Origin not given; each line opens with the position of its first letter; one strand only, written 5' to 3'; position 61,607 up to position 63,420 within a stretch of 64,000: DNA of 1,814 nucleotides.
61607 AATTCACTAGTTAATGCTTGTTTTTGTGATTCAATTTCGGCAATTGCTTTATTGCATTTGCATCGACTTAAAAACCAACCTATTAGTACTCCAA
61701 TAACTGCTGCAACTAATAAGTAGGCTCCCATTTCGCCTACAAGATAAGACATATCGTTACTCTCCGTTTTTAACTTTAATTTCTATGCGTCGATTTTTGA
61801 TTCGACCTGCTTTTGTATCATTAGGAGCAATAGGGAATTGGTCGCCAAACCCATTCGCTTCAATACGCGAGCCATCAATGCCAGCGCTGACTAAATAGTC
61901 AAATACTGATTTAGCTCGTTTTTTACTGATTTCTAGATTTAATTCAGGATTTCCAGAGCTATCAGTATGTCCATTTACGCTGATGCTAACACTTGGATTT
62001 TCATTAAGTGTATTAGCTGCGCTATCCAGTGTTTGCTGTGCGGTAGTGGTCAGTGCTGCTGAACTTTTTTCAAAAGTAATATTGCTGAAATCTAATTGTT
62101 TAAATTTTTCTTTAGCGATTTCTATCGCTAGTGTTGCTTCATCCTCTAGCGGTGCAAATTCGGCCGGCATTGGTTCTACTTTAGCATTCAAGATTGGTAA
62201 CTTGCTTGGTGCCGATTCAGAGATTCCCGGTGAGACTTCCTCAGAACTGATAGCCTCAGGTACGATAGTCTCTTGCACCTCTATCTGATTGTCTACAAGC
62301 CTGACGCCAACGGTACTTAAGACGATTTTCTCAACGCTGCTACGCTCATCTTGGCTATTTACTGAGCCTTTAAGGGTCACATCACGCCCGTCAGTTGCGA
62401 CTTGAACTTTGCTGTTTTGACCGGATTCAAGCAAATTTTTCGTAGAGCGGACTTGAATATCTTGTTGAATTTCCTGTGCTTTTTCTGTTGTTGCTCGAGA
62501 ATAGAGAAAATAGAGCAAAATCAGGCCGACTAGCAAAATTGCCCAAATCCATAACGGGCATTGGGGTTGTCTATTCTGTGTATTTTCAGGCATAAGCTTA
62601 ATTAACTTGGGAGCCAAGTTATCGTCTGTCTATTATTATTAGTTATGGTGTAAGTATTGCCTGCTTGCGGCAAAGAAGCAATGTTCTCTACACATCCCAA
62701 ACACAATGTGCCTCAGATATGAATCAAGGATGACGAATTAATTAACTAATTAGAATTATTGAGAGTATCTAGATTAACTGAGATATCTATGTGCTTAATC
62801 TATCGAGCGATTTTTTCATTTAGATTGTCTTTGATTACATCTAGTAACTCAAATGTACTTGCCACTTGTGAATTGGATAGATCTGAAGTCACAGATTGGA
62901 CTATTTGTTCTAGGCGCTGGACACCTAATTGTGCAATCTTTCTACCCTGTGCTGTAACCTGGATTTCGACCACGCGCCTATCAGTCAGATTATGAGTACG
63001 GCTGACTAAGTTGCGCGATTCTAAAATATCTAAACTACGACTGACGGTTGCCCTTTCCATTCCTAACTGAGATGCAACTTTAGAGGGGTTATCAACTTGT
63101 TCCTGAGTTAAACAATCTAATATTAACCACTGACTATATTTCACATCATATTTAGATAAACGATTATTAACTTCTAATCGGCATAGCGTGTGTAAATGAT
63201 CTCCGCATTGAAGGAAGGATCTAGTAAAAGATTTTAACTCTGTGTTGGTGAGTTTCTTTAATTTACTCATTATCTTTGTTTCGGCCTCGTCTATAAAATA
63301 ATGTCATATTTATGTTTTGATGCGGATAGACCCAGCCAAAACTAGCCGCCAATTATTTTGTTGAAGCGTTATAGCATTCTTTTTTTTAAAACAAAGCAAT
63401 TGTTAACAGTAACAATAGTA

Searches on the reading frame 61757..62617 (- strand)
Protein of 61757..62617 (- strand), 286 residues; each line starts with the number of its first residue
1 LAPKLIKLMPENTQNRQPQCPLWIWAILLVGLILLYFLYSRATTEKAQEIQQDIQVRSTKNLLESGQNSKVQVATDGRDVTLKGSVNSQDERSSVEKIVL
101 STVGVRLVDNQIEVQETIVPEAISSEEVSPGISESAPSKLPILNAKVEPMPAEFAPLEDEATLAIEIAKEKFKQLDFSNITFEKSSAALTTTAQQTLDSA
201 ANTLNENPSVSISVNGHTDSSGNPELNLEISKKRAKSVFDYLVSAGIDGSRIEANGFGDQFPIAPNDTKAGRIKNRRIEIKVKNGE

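Call 39: search_protein_families(library=pfam, proteins=[window:61757-62617:-], max_evalue=0.000001)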
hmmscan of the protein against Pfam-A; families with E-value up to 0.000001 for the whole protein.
window:61757-62617:- (286 aa): 2 families
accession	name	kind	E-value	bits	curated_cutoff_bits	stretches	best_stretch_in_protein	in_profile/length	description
PF00691.25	OmpA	-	2.5e-22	79.5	27.2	1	181-276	1-98/98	OmpA family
PF04972.22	BON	-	1.6e-09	38.4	27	1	60-115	11-68/69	BON domain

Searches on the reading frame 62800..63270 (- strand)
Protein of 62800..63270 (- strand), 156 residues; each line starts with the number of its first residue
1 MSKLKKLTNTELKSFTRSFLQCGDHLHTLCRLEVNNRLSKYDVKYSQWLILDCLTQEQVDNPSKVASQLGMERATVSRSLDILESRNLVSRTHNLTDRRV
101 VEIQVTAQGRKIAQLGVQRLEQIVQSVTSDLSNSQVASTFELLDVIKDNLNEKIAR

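Call 48: search_protein_families(library=pfam, proteins=[window:62800-63270:-], max_evalue=0.00001)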
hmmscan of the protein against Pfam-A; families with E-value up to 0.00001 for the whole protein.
window:62800-63270:- (156 aa): 3 families
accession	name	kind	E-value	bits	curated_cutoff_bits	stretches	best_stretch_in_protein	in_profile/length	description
PF01047.28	MarR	-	6.9e-13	48.7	24.6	1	45-101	3-59/59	MarR family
PF22381.2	Staph_reg_Sar_Rot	-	3e-08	34.1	27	1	38-113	7-82/85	Transcriptional regulator SarA/Rot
PF12802.13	MarR_2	-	1.3e-07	32.1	27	1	41-99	1-60/61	MarR family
